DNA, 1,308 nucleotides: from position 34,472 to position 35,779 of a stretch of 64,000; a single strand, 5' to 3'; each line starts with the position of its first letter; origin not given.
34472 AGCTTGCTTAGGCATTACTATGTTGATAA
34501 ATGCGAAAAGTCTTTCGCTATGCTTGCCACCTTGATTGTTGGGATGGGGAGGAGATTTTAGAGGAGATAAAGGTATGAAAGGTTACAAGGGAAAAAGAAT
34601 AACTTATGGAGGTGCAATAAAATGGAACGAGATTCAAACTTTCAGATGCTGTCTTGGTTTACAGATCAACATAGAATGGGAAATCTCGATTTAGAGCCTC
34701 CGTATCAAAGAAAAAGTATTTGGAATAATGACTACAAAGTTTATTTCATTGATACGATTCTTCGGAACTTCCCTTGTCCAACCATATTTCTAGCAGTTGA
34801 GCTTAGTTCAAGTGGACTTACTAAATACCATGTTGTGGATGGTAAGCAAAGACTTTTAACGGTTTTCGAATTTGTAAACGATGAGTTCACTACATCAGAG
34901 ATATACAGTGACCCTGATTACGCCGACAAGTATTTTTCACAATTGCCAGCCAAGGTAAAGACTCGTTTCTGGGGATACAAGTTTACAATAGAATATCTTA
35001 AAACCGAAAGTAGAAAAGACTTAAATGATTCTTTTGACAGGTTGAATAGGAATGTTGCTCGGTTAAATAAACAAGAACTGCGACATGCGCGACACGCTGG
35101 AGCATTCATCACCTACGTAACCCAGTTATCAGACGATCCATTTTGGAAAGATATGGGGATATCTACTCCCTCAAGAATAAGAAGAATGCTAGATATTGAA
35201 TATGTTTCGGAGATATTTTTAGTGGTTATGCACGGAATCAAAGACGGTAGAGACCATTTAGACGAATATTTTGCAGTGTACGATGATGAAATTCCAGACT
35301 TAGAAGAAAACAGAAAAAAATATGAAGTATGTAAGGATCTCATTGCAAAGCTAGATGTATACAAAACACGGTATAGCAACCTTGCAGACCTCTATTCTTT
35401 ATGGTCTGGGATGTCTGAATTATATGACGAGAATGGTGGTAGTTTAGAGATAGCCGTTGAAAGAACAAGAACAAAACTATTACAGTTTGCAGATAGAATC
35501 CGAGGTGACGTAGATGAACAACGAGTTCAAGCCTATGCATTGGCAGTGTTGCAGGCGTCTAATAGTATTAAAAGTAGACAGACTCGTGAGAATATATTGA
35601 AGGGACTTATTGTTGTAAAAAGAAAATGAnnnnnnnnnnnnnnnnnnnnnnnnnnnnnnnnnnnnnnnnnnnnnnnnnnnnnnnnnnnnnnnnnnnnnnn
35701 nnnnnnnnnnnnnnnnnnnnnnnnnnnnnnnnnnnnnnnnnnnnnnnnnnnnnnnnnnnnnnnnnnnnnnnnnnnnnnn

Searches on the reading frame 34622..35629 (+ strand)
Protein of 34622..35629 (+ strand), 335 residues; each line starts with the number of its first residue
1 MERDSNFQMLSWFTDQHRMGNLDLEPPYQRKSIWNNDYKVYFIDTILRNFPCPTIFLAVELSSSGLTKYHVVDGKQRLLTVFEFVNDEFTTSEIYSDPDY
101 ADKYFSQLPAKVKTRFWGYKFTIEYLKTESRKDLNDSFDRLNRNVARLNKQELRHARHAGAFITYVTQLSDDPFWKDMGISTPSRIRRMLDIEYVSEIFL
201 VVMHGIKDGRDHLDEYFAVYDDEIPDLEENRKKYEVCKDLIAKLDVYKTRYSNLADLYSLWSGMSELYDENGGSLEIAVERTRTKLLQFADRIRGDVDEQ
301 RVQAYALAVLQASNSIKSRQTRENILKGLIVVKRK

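Call 3: search_protein_families(library=pfam, proteins=[window:34622-35629:+], max_evalue=0.1)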
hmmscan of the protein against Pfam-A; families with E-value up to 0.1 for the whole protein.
window:34622-35629:+ (335 aa): 2 families
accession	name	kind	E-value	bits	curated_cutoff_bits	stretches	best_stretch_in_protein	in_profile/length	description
PF03235.19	GmrSD_N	-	5.3e-19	69.5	33.2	1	20-158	11-198/199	GmrSD restriction endonuclease, N-terminal domain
PF14331.11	IcmF-related_N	-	0.012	15.4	25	1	102-165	82-148/259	IcmF-related N-terminal domain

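Call 4: search_protein_families(library=padloc, proteins=[window:34622-35629:+], max_evalue=0.1)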
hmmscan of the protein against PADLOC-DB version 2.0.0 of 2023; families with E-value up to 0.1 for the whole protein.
window:34622-35629:+ (335 aa): 4 families
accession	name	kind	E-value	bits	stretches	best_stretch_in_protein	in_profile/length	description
PDLC03877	NsnA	-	3.2e-35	120.1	1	16-232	59-274/385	-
PDLC04027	PD-T4-2_A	-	6e-19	66.3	1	18-230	48-266/363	-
PDLC03418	REase_II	-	8.2e-13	46.2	1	21-164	31-164/372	Type II restriction enzyme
PDLC02693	Orf5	-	0.00012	19.2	1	30-82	25-77/543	Orf5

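Call 6: search_protein_families(library=ncbifam, proteins=[window:34622-35629:+], max_evalue=0.1)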
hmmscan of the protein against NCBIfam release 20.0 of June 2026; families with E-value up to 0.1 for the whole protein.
window:34622-35629:+ (335 aa): 0 families

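Call 26: find_homologous_proteins(query=window:34622-35626:+, max_evalue=0.001)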
Query window:34622-35626:+ (335 aa): 2799 proteins with E <= 0.001 among 4145 candidates; the best 120 are listed.
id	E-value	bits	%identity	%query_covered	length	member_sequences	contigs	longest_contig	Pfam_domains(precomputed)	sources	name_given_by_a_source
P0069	2.5e-223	758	100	100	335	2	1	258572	PF03235.20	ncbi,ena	-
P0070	1.1e-201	687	91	100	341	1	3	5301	PF03235.20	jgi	jgi:hypothetical protein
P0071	1.8e-195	667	88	99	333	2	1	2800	PF03235.20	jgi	jgi:hypothetical protein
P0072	3.7e-194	663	88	100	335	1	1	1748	PF03235.20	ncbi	-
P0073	6.9e-194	662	88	99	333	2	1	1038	PF03235.20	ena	-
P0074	1.7e-190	650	86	99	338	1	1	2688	PF03235.20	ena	-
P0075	3.3e-190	650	85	100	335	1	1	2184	PF03235.20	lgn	-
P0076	5.8e-190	649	85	100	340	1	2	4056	PF03235.20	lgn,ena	-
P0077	2.0e-189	647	84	100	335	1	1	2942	PF03235.20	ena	-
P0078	3.5e-189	646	86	99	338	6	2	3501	PF03235.20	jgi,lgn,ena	-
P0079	6.1e-189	645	85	100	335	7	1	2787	PF03235.20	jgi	-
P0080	7.5e-189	645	84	100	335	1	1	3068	PF03235.20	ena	-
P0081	2.3e-188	644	84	100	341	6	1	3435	PF03235.20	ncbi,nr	ncbi:MAG: DUF262 domain-containing protein [Candidatus Aminicenantes bacterium]|nr:MAG: DUF262 domai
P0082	5.3e-188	642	84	100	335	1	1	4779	PF03235.20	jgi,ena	-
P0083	5.4e-187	639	85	100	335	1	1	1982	PF03235.20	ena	-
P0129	1.9e-99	351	49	99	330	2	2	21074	PF03235.20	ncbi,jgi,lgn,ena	ncbi:MAG: DUF262 domain-containing protein [Desulfurivibrionaceae bacterium]|jgi:hypothetical protei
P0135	2.8e-96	341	48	99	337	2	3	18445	PF03235.20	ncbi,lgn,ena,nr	ncbi:MAG: hypothetical protein H6Q67_2045 [Firmicutes bacterium]|nr:hypothetical protein [Bacillota 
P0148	1.9e-92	328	46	98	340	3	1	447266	PF03235.20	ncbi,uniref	ncbi:DUF262 domain-containing protein [Streptomyces hokutonensis]|uniref:DUF262 domain-containing pr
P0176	7.0e-88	313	43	99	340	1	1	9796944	PF03235.20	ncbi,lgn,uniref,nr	ncbi:DUF262 domain-containing protein [Amycolatopsis sp. FDAARGOS 1241]|uniref:DUF262 domain-contain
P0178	8.3e-88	313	45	98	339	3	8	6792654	PF03235.20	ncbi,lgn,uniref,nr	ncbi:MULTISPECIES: DUF262 domain-containing protein [unclassified Micromonospora]|uniref:DUF262 doma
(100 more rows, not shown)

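Call 27: find_encoding_contigs(protein=P0148, flank=5000, max_places=2)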
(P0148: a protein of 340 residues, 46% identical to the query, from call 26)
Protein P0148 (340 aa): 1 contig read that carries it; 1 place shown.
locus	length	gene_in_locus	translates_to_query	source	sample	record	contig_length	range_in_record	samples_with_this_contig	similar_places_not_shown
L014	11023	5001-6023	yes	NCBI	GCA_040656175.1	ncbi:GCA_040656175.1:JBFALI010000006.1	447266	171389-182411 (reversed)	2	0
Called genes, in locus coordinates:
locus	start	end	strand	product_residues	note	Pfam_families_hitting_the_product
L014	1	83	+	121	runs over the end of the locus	PF07366:SnoaL, PF12680:SnoaL_2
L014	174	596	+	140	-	PF03852:Vsr, PF18741:MTES_1575 (faint)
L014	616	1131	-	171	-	PF02182:SAD_SRA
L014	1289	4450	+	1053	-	PF13091:PLDc_2, PF00270:DEAD, PF04851:ResIII, PF18766:SWI2_SNF2 (weak), PF00271:Helicase_C, PF11907:DUF3427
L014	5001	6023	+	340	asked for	PF03235:GmrSD_N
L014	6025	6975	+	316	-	PF04607:RelA_SpoT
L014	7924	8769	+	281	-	PF01381:HTH_3 (weak), PF13560:HTH_31, PF19054:DUF5753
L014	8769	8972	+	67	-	PF04149:DUF397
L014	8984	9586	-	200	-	PF00881:Nitroreductase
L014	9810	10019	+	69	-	-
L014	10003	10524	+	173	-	PF21806:DUF6879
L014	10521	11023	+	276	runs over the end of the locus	PF12844:HTH_19 (weak), PF13560:HTH_31, PF01381:HTH_3, PF19054:DUF5753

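Call 28: find_encoding_contigs(protein=P0129, flank=5000, max_places=2)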
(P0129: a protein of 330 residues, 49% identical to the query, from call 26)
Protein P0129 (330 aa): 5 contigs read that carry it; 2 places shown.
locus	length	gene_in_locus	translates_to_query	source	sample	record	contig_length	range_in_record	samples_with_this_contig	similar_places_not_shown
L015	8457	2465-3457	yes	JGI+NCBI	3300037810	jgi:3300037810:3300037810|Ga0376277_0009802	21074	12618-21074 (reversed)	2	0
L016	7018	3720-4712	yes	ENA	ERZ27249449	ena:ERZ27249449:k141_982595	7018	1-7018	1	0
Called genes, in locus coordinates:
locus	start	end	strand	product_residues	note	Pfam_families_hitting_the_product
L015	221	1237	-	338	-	PF04055:Radical_SAM, PF16199:Radical_SAM_C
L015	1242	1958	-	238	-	PF14622:Ribonucleas_3_3, PF00636:Ribonuclease_3, PF00035:dsrm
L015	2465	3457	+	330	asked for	PF03235:GmrSD_N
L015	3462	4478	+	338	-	PF04607:RelA_SpoT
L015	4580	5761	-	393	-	PF01979:Amidohydro_1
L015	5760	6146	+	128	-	PF07311:Dodecin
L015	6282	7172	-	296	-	PF03631:Virul_fac_BrkB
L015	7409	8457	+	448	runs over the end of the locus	PF19676:DUF6178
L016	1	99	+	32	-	?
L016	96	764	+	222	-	-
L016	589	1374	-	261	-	-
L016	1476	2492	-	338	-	PF04055:Radical_SAM, PF16199:Radical_SAM_C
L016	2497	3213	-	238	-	PF14622:Ribonucleas_3_3, PF00636:Ribonuclease_3, PF00035:dsrm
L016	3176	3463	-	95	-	-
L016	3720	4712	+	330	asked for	PF03235:GmrSD_N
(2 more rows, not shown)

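Call 29: find_encoding_contigs(protein=P0135, flank=5000, max_places=2)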
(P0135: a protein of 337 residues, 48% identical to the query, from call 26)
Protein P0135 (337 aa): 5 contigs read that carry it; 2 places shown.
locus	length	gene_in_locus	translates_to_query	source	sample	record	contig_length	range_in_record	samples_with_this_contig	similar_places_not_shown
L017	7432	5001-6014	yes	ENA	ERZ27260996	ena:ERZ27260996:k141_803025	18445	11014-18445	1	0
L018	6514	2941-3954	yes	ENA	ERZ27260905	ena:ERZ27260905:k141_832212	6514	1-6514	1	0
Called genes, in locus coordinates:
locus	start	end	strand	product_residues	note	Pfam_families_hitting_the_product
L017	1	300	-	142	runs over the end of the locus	-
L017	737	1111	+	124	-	PF15919:HicB_lk_antitox, PF21748:UPF0150 (faint), PF05534:HicB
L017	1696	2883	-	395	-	PF14657:Arm-DNA-bind_4, PF14659:Phage_int_SAM_3 (weak), PF00589:Phage_integrase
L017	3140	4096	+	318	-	PF00145:DNA_methylase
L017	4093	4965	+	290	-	PF09015:NgoMIV_restric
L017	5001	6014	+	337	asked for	PF03235:GmrSD_N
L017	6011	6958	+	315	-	PF04607:RelA_SpoT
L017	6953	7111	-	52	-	-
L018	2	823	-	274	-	?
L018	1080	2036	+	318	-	PF00145:DNA_methylase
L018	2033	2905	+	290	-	PF09015:NgoMIV_restric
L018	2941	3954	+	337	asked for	PF03235:GmrSD_N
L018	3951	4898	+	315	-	PF04607:RelA_SpoT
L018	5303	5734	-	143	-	PF13560:HTH_31, PF13443:HTH_26, PF01381:HTH_3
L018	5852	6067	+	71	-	PF13560:HTH_31, PF01381:HTH_3, PF12844:HTH_19 (weak), PF13443:HTH_26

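Call 49: predict_structure(alignment_id=A4)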
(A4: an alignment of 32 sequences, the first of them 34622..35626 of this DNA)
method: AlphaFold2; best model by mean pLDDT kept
length: 335 residues; sequences in the alignment: 32
mean_pLDDT: 83.2   pTM: 0.56
mean pLDDT of the five models: 83.2, 81.9, 79.7, 79.6, 71.3
residues with pLDDT >= 90: 136; 70-90: 141; 50-70: 49; < 50: 9
segments of 3 or more residues with pLDDT < 50: 143-148
pLDDT, mean of each block of 10 residues (from residue 1): 82 93 77 70 86 86 88 88 94 79 94 94 78 64 48 61 83 77 54 85 86 83 90 96 89 87 96 94 96 86 88 81 95 82
secondary structure, 60 per line:
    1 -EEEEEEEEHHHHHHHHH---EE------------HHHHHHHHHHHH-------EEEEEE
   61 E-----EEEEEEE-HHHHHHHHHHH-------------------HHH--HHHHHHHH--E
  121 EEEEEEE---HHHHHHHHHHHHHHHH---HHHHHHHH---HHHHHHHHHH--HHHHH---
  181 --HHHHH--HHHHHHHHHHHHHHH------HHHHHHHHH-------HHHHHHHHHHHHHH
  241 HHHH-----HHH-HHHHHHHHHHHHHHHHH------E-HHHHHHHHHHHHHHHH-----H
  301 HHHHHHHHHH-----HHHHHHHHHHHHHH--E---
elements in order: E2-9 H10-18 H36-47 E55-61 E67-73 H75-85 H110-117 E120-127 H131-146 H150-157 H161-170 H173-177 H183-187 H190-204 H211-219 H227-244 H254-270 H279-294 H300-310 H316-329

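Call 51: search_solved_structures(query=A4, max_evalue=1, show_alignments=2)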
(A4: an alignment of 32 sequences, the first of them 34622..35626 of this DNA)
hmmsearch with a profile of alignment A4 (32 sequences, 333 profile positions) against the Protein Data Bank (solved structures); distinct sequences matched with E-value up to 1: 2.
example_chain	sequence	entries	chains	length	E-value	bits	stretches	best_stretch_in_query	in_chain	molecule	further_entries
3crj_A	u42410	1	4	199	0.4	13.3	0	36-97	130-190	Transcription regulator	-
2ayi_A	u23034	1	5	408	0.51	12.9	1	78-183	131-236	Aminopeptidase T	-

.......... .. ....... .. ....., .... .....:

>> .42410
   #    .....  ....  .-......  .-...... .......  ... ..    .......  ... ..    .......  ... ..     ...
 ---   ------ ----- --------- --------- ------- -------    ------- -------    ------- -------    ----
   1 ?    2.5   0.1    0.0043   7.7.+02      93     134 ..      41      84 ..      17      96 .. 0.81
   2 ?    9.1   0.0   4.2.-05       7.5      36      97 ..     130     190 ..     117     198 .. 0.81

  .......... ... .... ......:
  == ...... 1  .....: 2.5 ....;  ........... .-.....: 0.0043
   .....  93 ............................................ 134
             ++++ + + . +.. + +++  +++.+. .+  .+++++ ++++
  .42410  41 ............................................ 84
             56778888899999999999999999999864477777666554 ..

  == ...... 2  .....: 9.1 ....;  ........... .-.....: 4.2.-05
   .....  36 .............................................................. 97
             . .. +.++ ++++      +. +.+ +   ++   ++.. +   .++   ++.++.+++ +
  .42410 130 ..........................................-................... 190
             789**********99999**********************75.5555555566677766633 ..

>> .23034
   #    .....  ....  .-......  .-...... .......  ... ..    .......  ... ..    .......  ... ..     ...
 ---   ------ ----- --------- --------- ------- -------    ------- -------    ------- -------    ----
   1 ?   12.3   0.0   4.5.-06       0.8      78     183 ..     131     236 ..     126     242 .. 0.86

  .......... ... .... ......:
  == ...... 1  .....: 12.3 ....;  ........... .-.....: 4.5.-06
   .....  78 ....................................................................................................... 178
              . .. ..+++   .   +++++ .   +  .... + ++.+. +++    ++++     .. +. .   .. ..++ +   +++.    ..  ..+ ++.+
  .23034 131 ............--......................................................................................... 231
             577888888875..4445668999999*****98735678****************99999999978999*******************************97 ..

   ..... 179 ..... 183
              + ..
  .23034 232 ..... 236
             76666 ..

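Call 61: find_related_loci(query=A4, collection=metagenome_contigs, flank=4000)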
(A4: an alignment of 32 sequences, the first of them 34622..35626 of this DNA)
Query A4 (335 aa) in metagenome_contigs; peptide patterns used: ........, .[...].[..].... (x = any residue, [..] = any of these).
600 stretches matched a pattern (row limit reached: there are more); 397 encode a relative of the query (tblastn E <= 1e-3); the best 80 are kept; 80 distinct loci.
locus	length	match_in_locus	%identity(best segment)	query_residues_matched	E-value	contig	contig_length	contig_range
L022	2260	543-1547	93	1-335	0e+0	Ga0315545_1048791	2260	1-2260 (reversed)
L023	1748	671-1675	88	1-335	0e+0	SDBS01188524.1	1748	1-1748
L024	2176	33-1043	85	1-333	0e+0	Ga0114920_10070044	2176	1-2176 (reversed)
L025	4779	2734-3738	84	1-335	0e+0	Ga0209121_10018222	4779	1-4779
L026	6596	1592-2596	83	1-335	0e+0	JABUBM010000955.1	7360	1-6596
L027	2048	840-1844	81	1-335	0e+0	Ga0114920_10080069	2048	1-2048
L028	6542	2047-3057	81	1-335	0e+0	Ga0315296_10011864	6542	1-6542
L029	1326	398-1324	84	1-309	0e+0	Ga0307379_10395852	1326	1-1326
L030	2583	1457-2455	79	1-333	0e+0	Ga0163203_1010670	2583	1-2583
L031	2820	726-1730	77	1-335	0e+0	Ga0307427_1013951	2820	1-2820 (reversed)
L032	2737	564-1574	78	1-335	0e+0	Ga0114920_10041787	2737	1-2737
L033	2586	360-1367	81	1-335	0e+0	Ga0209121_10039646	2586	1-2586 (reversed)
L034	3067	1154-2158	76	1-335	0e+0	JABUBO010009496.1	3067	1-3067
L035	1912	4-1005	79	1-335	0e+0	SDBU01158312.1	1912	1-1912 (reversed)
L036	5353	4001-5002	77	1-333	1e-176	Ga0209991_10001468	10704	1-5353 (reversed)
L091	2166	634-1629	37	1-333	3e-79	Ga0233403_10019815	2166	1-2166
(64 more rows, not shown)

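Call 62: find_related_loci(query=A4, collection=viral_contigs, flank=6000)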
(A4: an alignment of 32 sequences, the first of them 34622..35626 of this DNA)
Query A4 (335 aa) in viral_contigs; peptide patterns used: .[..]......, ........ (x = any residue, [..] = any of these).
183 stretches matched a pattern; 136 encode a relative of the query (tblastn E <= 1e-3); the best 80 are kept; 80 distinct loci.
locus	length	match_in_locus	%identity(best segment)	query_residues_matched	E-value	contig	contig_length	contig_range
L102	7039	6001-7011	33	2-327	1e-53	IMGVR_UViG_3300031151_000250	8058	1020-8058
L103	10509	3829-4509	41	1-222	3e-51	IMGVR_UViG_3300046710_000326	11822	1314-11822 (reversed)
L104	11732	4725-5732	30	1-330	3e-41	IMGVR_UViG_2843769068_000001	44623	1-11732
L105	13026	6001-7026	30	1-327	4e-39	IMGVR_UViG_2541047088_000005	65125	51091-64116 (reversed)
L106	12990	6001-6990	31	10-322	1e-37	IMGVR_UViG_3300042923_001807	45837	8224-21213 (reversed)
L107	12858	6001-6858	30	1-262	4e-31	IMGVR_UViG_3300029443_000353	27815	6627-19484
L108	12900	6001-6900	29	1-289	1e-30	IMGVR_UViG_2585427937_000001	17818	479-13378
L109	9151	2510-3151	28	10-220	1e-18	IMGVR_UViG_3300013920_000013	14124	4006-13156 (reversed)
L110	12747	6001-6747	27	16-250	1e-18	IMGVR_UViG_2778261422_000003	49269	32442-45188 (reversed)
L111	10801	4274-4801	30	13-187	3e-18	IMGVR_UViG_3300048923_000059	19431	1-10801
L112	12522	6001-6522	33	15-187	3e-18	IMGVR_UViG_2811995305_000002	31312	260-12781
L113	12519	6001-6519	32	16-187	5e-18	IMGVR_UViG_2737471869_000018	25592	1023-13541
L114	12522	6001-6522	33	15-187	8e-18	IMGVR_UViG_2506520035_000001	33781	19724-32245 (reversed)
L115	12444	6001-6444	33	15-163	3e-17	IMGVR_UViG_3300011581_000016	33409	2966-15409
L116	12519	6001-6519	32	16-187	1e-16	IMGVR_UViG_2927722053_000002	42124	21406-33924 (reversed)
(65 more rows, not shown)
